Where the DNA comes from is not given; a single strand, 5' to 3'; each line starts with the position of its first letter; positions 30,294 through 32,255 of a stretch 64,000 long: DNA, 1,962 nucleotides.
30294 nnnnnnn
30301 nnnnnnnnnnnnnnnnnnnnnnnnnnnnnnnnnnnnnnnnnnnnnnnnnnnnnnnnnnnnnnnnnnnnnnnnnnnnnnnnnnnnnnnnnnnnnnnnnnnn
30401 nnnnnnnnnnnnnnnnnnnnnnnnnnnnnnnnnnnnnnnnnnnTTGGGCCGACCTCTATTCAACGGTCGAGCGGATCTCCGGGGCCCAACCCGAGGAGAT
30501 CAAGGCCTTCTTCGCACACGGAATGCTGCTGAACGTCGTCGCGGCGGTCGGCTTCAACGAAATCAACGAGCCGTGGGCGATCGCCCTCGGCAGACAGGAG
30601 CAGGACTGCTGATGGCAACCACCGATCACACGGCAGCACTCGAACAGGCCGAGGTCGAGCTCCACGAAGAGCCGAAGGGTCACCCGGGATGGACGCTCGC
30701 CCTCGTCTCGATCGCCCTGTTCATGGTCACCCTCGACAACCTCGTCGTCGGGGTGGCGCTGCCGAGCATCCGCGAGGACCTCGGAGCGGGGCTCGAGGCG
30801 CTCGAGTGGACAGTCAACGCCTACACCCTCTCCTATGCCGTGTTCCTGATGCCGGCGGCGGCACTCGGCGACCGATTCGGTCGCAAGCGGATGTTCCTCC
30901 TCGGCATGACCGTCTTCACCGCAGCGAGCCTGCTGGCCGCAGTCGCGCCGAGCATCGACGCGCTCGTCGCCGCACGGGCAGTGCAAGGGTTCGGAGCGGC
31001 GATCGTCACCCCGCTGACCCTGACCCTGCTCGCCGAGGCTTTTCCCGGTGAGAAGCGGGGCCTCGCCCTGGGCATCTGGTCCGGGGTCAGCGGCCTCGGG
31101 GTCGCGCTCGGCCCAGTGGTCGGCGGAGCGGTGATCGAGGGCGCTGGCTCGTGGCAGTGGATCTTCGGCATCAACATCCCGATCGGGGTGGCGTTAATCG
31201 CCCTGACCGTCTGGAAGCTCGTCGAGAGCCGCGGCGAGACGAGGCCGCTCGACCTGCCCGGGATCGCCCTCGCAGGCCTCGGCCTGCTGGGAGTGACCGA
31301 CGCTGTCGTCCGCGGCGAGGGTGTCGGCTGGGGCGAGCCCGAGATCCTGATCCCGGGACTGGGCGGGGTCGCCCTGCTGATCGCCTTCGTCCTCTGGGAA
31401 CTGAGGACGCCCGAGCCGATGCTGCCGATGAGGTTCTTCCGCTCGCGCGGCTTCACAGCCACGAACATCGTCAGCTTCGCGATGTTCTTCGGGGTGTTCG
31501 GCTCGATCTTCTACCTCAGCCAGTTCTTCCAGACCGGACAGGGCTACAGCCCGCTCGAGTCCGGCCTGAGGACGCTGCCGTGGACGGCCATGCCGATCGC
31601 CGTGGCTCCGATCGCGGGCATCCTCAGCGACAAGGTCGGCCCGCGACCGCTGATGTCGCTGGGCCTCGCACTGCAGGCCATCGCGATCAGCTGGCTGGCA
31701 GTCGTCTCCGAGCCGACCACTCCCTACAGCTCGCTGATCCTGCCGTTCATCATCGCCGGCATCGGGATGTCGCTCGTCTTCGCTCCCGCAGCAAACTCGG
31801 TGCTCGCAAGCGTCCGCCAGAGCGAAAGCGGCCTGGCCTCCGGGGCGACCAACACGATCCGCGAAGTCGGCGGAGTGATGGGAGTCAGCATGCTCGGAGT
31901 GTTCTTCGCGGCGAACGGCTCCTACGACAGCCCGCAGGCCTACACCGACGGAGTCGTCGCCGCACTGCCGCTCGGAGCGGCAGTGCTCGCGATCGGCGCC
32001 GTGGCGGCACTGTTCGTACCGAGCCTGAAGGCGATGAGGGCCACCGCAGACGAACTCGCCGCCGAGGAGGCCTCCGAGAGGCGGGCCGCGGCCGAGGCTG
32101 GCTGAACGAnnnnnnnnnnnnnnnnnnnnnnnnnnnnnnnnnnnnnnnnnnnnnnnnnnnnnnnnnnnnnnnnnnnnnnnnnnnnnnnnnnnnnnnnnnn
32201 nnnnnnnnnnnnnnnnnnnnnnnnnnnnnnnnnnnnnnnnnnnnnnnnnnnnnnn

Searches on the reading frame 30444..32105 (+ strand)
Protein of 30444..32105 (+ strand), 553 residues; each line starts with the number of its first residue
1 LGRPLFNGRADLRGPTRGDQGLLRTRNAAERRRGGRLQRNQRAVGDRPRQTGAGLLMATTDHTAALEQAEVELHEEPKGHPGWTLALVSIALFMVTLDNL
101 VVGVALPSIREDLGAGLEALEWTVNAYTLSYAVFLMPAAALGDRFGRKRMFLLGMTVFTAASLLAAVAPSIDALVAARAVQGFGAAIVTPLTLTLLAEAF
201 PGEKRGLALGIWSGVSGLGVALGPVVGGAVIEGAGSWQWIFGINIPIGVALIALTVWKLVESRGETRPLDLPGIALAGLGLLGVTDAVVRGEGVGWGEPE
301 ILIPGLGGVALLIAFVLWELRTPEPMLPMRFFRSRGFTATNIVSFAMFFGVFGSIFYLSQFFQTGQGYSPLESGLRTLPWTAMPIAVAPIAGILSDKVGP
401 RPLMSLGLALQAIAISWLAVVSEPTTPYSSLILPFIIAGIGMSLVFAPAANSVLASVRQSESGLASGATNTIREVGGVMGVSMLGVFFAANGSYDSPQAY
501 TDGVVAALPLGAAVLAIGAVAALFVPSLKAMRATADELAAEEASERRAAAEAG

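Call 80: search_protein_families(library=pfam, proteins=[window:30444-32105:+], max_evalue=0.0001)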
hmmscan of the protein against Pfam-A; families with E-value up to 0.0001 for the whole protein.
window:30444-32105:+ (553 aa): 4 families
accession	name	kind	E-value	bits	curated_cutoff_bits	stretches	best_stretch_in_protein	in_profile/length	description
PF07690.21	MFS_1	-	5.6e-61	206.8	33.4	1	89-480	2-346/347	Major Facilitator Superfamily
PF00083.30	Sugar_tr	-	2.8e-13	50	22.3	1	122-256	50-189/452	Sugar (and other) transporter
PF12832.13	MFS_1_like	-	4.4e-09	36.3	25.2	1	113-241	242-371/373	MFS_1 like family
PF06609.19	TRI12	-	3.2e-05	23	23.2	1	102-347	63-322/599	Fungal trichothecene efflux pump (TRI12)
